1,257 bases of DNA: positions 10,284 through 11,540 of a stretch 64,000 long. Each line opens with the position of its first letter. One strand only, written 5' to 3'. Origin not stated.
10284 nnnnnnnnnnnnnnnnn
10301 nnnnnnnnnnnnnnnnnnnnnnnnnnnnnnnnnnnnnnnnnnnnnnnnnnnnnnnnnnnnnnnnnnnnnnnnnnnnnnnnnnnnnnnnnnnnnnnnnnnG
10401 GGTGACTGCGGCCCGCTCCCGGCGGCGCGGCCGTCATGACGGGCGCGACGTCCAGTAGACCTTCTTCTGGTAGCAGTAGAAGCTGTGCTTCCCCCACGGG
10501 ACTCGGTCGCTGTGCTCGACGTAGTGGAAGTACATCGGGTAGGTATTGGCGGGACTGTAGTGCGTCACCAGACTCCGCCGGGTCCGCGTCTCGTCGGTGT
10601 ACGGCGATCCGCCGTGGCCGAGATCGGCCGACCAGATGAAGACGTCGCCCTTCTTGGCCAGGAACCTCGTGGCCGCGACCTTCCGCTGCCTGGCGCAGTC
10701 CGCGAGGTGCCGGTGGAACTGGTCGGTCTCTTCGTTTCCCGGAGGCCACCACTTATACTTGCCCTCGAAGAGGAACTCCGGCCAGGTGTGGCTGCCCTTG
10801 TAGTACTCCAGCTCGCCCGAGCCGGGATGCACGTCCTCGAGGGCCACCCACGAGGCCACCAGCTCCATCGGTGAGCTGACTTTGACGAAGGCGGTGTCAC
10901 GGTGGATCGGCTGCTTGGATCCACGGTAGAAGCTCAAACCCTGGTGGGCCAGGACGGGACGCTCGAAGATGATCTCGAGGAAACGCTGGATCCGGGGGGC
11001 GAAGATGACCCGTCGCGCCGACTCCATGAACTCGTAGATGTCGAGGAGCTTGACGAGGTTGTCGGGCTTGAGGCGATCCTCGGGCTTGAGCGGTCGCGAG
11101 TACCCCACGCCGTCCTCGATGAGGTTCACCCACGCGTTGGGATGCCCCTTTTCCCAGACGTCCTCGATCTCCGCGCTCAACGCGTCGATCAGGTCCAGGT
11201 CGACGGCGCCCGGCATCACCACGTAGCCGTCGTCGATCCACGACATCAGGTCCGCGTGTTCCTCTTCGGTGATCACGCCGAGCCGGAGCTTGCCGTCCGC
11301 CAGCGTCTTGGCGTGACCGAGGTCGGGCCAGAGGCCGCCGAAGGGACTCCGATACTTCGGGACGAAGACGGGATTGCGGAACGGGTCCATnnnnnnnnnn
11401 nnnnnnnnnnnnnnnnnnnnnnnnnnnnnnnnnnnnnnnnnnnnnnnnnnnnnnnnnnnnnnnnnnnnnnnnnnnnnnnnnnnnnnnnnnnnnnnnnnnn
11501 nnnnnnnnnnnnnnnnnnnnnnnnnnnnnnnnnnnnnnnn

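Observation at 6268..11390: Decoration operon: PhyH dioxygenase - domain-extended methyltransferase - MBOAT - AlgX-like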

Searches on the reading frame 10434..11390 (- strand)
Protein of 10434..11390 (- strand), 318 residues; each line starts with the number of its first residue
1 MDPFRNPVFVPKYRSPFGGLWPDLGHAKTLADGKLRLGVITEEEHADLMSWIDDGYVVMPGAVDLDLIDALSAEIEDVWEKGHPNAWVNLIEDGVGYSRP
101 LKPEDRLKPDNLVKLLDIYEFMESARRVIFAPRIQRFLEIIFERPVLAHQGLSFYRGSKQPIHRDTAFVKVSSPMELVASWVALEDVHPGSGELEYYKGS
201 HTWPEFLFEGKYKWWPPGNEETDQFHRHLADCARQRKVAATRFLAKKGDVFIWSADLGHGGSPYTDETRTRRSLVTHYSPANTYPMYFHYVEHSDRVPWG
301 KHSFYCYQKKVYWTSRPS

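Call 12: find_homologous_proteins(query=window:10434-11390:-)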
Query window:10434-11390:- (318 aa): 275 proteins with E <= 0.001 among 1069 candidates; the best 120 are listed.
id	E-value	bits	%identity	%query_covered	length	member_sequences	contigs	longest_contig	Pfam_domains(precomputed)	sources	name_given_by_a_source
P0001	2.3e-223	759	100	100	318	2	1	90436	PF05721.20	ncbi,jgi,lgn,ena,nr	ncbi:MAG TPA: phytanoyl-CoA dioxygenase family protein [Candidatus Acidoferrum sp.]|nr:phytanoyl-CoA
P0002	4.6e-182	623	81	100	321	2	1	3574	PF05721.20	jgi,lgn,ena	-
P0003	2.9e-180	617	81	100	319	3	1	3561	PF05721.20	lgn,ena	-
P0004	3.4e-162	558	73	100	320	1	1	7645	PF05721.20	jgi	jgi:hypothetical protein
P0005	1.6e-158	546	71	100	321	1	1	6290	PF05721.20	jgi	-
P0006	6.3e-130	452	61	99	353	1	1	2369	PF05721.20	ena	-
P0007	1.6e-128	447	60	98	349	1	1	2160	PF05721.20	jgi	jgi:ectoine hydroxylase-related dioxygenase (phytanoyl-CoA dioxygenase family)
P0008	1.2e-127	444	60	98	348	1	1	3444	PF05721.20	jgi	jgi:hypothetical protein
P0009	1.2e-127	444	61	99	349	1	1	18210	PF05721.20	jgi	jgi:phytanoyl-CoA hydroxylase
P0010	5.1e-125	435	60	99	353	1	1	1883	PF05721.20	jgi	jgi:ectoine hydroxylase-related dioxygenase (phytanoyl-CoA dioxygenase family)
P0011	5.0e-124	432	59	99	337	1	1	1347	PF05721.20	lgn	-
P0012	5.6e-120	419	59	99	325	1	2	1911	PF05721.20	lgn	-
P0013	7.1e-117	409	55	99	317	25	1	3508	PF05721.20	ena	-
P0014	8.5e-117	408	55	99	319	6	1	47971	PF05721.20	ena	-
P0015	5.4e-116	406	55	99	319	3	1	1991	PF05721.20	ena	-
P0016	3.4e-115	403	57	99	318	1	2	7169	PF05721.20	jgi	jgi:hypothetical protein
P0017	1.8e-113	398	69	75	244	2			PF05721.20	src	-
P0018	6.6e-113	396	56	99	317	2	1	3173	PF05721.20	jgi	jgi:phytanoyl-CoA hydroxylase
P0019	9.3e-113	395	54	99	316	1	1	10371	PF05721.20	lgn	-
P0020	1.0e-112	395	55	99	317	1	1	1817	PF05721.20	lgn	-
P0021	3.7e-112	393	55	99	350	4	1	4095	PF05721.20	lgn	-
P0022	2.0e-111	391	55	100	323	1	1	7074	PF05721.20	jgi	jgi:phytanoyl-CoA hydroxylase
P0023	3.6e-111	390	56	99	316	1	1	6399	PF05721.20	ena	-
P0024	2.9e-110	387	53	97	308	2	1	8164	PF05721.20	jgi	-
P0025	4.7e-110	386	65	80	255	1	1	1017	PF05721.20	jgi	jgi:hypothetical protein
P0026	2.3e-109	384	56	99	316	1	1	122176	PF05721.20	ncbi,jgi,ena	jgi:ectoine hydroxylase-related dioxygenase (phytanoyl-CoA dioxygenase family)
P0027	6.4e-109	383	53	99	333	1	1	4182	PF05721.20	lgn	-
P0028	1.7e-108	381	53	99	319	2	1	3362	PF05721.20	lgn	-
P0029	3.1e-108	380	54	99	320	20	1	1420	PF05721.20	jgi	jgi:phytanoyl-CoA hydroxylase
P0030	4.0e-107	377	53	99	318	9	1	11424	PF05721.20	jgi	jgi:phytanoyl-CoA hydroxylase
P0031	1.3e-106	375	54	100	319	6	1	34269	PF05721.20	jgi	jgi:phytanoyl-CoA hydroxylase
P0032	2.5e-106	374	54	98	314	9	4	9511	PF05721.20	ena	-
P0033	4.3e-106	373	78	65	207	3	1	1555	PF05721.20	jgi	jgi:ectoine hydroxylase-related dioxygenase (phytanoyl-CoA dioxygenase family)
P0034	1.7e-105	371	53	100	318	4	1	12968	PF05721.20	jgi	jgi:hypothetical protein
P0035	2.9e-105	371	55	96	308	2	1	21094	PF05721.20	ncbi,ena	-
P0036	3.6e-105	370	53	100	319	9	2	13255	PF05721.20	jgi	jgi:hypothetical protein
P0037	4.7e-105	370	53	99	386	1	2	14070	PF05721.20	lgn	-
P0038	5.4e-105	370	53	100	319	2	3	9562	PF05721.20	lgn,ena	-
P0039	7.0e-105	369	52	100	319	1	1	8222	PF05721.20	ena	-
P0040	2.2e-104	368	52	100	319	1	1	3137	PF05721.20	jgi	jgi:phytanoyl-CoA hydroxylase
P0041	1.5e-103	365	51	99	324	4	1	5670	PF05721.20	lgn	-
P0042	1.5e-102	362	52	97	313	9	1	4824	PF05721.20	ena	-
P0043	1.9e-102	361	51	99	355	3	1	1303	PF05721.20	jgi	jgi:phytanoyl-CoA hydroxylase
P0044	3.0e-102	361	50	100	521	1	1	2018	PF05721.20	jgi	jgi:phytanoyl-CoA hydroxylase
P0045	8.7e-100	353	54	90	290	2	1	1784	PF05721.20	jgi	jgi:Phytanoyl-CoA dioxygenase (PhyH)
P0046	8.3e-98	346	51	97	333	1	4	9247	PF05721.20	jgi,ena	jgi:ectoine hydroxylase-related dioxygenase (phytanoyl-CoA dioxygenase family)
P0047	3.5e-90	321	49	99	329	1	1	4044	PF05721.20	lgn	-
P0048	2.1e-87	312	57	79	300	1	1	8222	PF05721.20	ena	-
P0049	4.2e-86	308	47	98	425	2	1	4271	PF05721.20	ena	-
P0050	7.3e-86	307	50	92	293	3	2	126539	PF05721.20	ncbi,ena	-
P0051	1.3e-85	306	49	94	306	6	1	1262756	PF05721.20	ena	-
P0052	1.6e-85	306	48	96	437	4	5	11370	PF05721.20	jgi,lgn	jgi:phytanoyl-CoA dioxygenase PhyH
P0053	6.1e-85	304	58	67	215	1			PF05721.20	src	-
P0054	3.4e-84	301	56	77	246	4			PF05721.20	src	-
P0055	1.2e-83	300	49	93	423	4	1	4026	PF05721.20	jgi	jgi:hypothetical protein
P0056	5.6e-83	297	49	94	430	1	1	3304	PF05721.20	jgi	jgi:phytanoyl-CoA hydroxylase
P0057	3.7e-82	295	52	88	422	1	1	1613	PF05721.20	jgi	jgi:hypothetical protein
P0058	5.0e-82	294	49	93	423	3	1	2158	PF05721.20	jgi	jgi:phytanoyl-CoA hydroxylase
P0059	6.8e-82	294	51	92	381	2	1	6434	PF05721.20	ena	-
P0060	6.0e-81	291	44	94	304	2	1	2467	PF05721.20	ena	-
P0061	1.0e-79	286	45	98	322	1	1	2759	PF05721.20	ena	-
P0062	1.8e-79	286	46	96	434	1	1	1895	PF05721.20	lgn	-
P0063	9.5e-79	283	51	87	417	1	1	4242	PF05721.20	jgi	jgi:Phytanoyl-CoA dioxygenase (PhyH)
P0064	1.0e-78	283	46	96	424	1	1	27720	PF05721.20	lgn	-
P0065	2.5e-78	282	45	94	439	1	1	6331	PF05721.20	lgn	-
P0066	6.1e-78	281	48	95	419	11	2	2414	PF05721.20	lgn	-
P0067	9.8e-78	280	46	96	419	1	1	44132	PF05721.20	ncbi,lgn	-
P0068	1.9e-77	279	48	87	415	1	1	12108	PF05721.20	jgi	jgi:hypothetical protein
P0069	2.2e-77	279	46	96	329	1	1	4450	PF05721.20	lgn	-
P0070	2.4e-77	279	47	94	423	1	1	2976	PF05721.20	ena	-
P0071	3.2e-77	278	47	94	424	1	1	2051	PF05721.20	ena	-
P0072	3.9e-77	278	50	88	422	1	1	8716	PF05721.20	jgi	jgi:phytanoyl-CoA hydroxylase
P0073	2.8e-76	275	46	93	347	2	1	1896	PF05721.20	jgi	jgi:hypothetical protein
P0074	3.7e-76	275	44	96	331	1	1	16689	PF05721.20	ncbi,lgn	ncbi:MAG: phytanoyl-CoA dioxygenase family protein [Candidatus Tumulicola sp.]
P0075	8.8e-76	274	50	86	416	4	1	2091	PF05721.20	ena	-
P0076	9.1e-76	274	48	94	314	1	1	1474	PF05721.20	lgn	-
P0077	1.0e-75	273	48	88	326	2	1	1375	PF05721.20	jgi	jgi:hypothetical protein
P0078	1.4e-75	273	50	86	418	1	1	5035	PF05721.20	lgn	-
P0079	2.0e-75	272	50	86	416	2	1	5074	PF05721.20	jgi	jgi:phytanoyl-CoA hydroxylase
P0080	2.9e-75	272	52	87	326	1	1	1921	PF05721.20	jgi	-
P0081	3.6e-75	272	46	95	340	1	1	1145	PF05721.20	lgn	-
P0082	7.1e-75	271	48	89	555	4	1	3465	PF13847.13,PF13489.13,PF13649.13,PF05721.20,PF08241.19,PF08242.19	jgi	jgi:SAM-dependent methyltransferase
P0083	8.3e-75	270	46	95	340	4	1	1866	PF05721.20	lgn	-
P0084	1.5e-74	270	46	94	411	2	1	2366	PF05721.20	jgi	jgi:phytanoyl-CoA hydroxylase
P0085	6.2e-74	268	59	63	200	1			PF05721.20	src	-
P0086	9.8e-74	267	48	95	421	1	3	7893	PF05721.20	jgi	jgi:phytanoyl-CoA hydroxylase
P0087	1.9e-73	266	44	95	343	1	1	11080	PF05721.20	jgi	jgi:ectoine hydroxylase-related dioxygenase (phytanoyl-CoA dioxygenase family)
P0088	4.8e-73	265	50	87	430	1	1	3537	PF05721.20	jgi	jgi:phytanoyl-CoA dioxygenase PhyH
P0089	5.7e-73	264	43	97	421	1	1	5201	PF05721.20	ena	-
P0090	6.8e-73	264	42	97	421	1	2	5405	PF05721.20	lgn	-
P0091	7.1e-73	264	50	87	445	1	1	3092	PF05721.20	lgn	-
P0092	2.4e-72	262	46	94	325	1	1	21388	PF05721.20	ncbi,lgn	-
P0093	4.8e-72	261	43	97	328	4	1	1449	PF05721.20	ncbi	-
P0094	6.6e-72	261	48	86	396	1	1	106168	PF05721.20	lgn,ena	-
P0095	9.0e-72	260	44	94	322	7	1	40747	PF05721.20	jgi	jgi:ectoine hydroxylase-related dioxygenase (phytanoyl-CoA dioxygenase family)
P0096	1.1e-71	260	48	88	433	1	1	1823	PF05721.20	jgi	jgi:phytanoyl-CoA hydroxylase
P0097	5.5e-71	258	48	87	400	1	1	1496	PF05721.20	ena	-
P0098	5.5e-71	258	45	97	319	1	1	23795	PF05721.20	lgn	-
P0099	8.5e-71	257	47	92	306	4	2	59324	PF05721.20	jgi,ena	jgi:hypothetical protein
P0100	1.0e-70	257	42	97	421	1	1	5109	PF05721.20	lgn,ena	-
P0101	1.2e-70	257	46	94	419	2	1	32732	PF05721.20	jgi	jgi:phytanoyl-CoA hydroxylase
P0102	1.7e-70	256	47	89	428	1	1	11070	PF05721.20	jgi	jgi:hypothetical protein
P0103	3.8e-70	255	44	96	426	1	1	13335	PF05721.20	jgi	jgi:hypothetical protein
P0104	7.8e-70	254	44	96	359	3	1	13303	PF05721.20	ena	-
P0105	1.1e-69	254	47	89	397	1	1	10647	PF05721.20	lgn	-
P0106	5.0e-68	248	44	94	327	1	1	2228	PF05721.20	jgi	jgi:ectoine hydroxylase-related dioxygenase (phytanoyl-CoA dioxygenase family)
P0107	1.9e-67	246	50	81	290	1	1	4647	PF05721.20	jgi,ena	-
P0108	2.4e-67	246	46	87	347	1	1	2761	PF05721.20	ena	-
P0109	3.6e-67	245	58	57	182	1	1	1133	PF05721.20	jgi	jgi:ectoine hydroxylase-related dioxygenase (phytanoyl-CoA dioxygenase family)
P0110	3.6e-67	245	42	96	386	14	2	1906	PF05721.20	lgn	-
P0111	3.6e-67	245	46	87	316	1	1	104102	PF05721.20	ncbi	-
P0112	4.1e-67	245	43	90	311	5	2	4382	PF05721.20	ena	-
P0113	4.4e-67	245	46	88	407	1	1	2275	PF05721.20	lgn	-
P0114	5.2e-67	245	44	89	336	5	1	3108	PF05721.20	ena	-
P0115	8.5e-67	244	45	90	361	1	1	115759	PF05721.20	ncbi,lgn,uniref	ncbi:phytanoyl-CoA dioxygenase family protein [Calothrix sp. CCY 0018]|uniref:phytanoyl-CoA dioxygen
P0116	9.8e-67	244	47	88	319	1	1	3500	PF05721.20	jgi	jgi:phytanoyl-CoA hydroxylase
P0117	2.1e-66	243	45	93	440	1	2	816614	PF08327.18,PF05721.20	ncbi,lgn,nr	ncbi:MAG: phytanoyl-CoA dioxygenase family protein [Planctomycetes bacterium]|nr:phytanoyl-CoA dioxy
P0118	2.2e-65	239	42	94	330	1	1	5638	PF05721.20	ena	-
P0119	4.3e-65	238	56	59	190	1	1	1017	PF05721.20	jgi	-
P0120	7.3e-65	238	44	87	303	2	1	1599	PF05721.20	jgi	jgi:hypothetical protein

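Call 13: find_encoding_contigs(protein=P0026, flank=10000, max_places=2)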
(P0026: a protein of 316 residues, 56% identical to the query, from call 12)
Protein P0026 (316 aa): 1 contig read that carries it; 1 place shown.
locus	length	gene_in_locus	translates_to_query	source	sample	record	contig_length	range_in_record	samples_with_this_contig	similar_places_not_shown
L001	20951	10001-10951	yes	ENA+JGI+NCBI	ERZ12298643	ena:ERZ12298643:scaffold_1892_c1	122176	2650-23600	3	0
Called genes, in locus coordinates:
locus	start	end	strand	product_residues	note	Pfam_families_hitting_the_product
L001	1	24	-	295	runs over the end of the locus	PF01882:DUF58, PF05762:VWA_CoxE (weak), PF13519:VWA_2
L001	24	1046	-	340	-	PF20030:bpMoxR, PF00004:AAA (weak), PF07726:AAA_3, PF07728:AAA_5, PF17863:AAA_lid_2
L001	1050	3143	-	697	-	PF07719:TPR_2 (faint), PF13181:TPR_8 (faint), PF13371:TPR_9 (faint), PF13424:TPR_12 (faint), PF13428:TPR_14 (faint), PF13432:TPR_16 (faint), PF14559:TPR_19 (weak), PF13485:Peptidase_MA_2, +4 more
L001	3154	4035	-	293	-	-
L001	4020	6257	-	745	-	PF07090:GATase1_like (weak)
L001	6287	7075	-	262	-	PF13709:DUF4159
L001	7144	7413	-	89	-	-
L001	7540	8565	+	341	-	PF04055:Radical_SAM, PF13353:Fer4_12 (weak)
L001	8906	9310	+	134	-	PF01850:PIN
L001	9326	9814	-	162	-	PF01928:CYTH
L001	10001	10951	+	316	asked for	PF05721:PhyH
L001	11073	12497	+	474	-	-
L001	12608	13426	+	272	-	PF14023:Bestrophin-like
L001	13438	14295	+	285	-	PF14023:Bestrophin-like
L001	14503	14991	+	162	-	PF00355:Rieske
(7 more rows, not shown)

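Call 14: find_encoding_contigs(protein=P0014, flank=10000, max_places=2)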
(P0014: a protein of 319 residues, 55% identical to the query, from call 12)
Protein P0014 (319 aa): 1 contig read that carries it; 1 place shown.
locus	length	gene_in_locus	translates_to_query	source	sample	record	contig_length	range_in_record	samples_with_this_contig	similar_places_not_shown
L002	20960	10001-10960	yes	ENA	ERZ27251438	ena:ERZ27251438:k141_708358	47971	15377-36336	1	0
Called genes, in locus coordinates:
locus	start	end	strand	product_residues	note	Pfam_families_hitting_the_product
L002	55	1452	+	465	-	PF04932:Wzy_C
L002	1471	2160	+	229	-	-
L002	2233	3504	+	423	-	PF07719:TPR_2 (faint), PF13414:TPR_11 (faint), PF13428:TPR_14 (faint), PF13431:TPR_17 (faint)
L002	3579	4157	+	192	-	-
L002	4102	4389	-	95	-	-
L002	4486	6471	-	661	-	PF24677:DUF7657, PF24672:DUF7654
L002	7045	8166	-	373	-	PF05401:NodS (weak), PF08241:Methyltransf_11, PF08242:Methyltransf_12 (weak), PF13649:Methyltransf_25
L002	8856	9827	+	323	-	PF13489:Methyltransf_23, PF13847:Methyltransf_31, PF08241:Methyltransf_11, PF08242:Methyltransf_12, PF13649:Methyltransf_25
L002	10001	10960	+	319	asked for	PF05721:PhyH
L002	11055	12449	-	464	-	PF13489:Methyltransf_23 (weak), PF08242:Methyltransf_12, PF13649:Methyltransf_25 (weak)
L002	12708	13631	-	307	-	PF05050:Methyltransf_21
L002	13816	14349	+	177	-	-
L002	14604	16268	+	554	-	-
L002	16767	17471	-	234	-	PF13489:Methyltransf_23, PF08241:Methyltransf_11, PF08242:Methyltransf_12, PF13649:Methyltransf_25 (weak)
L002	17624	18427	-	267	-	PF00535:Glycos_transf_2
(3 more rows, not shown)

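Call 15: find_encoding_contigs(protein=P0031, flank=10000, max_places=2)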
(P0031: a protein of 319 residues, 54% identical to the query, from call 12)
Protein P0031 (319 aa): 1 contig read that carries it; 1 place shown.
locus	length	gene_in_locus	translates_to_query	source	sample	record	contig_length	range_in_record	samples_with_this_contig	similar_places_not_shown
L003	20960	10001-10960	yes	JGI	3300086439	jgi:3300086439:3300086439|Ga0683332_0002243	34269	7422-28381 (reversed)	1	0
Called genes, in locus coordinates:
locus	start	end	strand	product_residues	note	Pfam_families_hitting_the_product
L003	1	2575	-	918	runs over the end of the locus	PF12704:MacB_PCD, PF02687:FtsX, PF12704:MacB_PCD, PF02687:FtsX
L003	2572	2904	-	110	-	PF03551:PadR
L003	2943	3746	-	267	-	-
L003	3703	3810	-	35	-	-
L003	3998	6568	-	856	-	PF24677:DUF7657, PF24672:DUF7654 (weak)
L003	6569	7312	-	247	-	PF00535:Glycos_transf_2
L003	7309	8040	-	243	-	PF02353:CMAS (weak), PF13489:Methyltransf_23, PF13847:Methyltransf_31, PF08241:Methyltransf_11, PF08242:Methyltransf_12, PF13649:Methyltransf_25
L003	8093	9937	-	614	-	-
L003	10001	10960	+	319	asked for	PF05721:PhyH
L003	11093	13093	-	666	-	-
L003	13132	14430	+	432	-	PF00291:PALP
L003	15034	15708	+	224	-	PF00834:Ribul_P_3_epim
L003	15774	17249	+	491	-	-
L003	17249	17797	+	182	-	PF00072:Response_reg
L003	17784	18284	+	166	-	PF04461:YajQ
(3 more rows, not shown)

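Call 16: find_encoding_contigs(protein=P0004, flank=10000, max_places=2)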
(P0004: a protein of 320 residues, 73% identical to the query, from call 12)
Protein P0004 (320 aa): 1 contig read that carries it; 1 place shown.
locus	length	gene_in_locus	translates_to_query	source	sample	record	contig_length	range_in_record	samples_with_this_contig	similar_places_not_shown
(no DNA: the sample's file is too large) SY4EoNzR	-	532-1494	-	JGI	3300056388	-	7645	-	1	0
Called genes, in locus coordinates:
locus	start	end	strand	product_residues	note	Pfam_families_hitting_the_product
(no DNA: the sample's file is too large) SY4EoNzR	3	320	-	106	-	?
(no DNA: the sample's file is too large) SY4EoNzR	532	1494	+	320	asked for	PF05721:PhyH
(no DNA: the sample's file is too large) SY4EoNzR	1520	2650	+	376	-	-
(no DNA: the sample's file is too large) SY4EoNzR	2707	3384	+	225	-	-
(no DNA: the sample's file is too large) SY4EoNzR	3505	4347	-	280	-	PF13489:Methyltransf_23, PF08003:Methyltransf_9 (weak), PF13649:Methyltransf_25 (faint), PF13847:Methyltransf_31, PF08241:Methyltransf_11 (faint)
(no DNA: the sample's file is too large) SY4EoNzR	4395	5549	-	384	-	PF13489:Methyltransf_23, PF05401:NodS (weak), PF07021:MetW, PF08241:Methyltransf_11, PF08242:Methyltransf_12, PF13649:Methyltransf_25, PF13847:Methyltransf_31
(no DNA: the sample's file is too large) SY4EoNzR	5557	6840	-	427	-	PF00005:ABC_tran, PF14524:Wzt_C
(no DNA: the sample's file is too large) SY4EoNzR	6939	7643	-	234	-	PF01061:ABC2_membrane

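Call 17: find_encoding_contigs(protein=P0005, flank=10000, max_places=2)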
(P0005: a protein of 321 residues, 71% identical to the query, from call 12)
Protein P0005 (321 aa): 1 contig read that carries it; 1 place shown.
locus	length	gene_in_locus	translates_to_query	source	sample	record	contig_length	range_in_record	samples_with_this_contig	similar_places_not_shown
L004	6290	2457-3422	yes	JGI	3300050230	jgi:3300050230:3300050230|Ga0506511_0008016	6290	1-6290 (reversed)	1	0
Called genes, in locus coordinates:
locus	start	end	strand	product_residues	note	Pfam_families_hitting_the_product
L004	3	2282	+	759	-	?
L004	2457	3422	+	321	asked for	PF05721:PhyH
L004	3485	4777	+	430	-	PF13489:Methyltransf_23 (weak)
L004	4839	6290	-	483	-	?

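Call 18: find_encoding_contigs(protein=P0009, flank=10000, max_places=2)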
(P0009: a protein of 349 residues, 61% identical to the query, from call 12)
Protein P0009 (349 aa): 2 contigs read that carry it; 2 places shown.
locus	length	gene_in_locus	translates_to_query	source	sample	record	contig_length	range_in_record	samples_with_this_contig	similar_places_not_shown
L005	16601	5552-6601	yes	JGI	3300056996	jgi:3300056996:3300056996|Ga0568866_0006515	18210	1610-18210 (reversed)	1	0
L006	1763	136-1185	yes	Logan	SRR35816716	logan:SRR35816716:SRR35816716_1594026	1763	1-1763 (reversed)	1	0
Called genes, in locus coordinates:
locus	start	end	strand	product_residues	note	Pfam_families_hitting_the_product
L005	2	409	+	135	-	?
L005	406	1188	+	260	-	PF02405:MlaE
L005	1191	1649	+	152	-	PF02470:MlaD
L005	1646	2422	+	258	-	PF04333:MlaA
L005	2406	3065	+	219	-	PF05494:MlaC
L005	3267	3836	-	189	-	-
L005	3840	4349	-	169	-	-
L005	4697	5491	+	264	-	PF08241:Methyltransf_11 (faint)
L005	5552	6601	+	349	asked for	PF05721:PhyH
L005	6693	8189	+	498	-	-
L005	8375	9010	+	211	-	-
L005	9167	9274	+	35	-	-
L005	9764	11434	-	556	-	PF10518:TAT_signal (weak), PF01262:AlaDh_PNT_C (weak), PF07992:Pyr_redox_2 (weak), PF00890:FAD_binding_2 (weak), PF01494:FAD_binding_3 (weak), PF01593:Amino_oxidase, PF13450:NAD_binding_8, PF01593:Amino_oxidase, +4 more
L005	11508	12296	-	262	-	-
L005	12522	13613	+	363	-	PF01594:AI-2E_transport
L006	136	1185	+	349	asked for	PF05721:PhyH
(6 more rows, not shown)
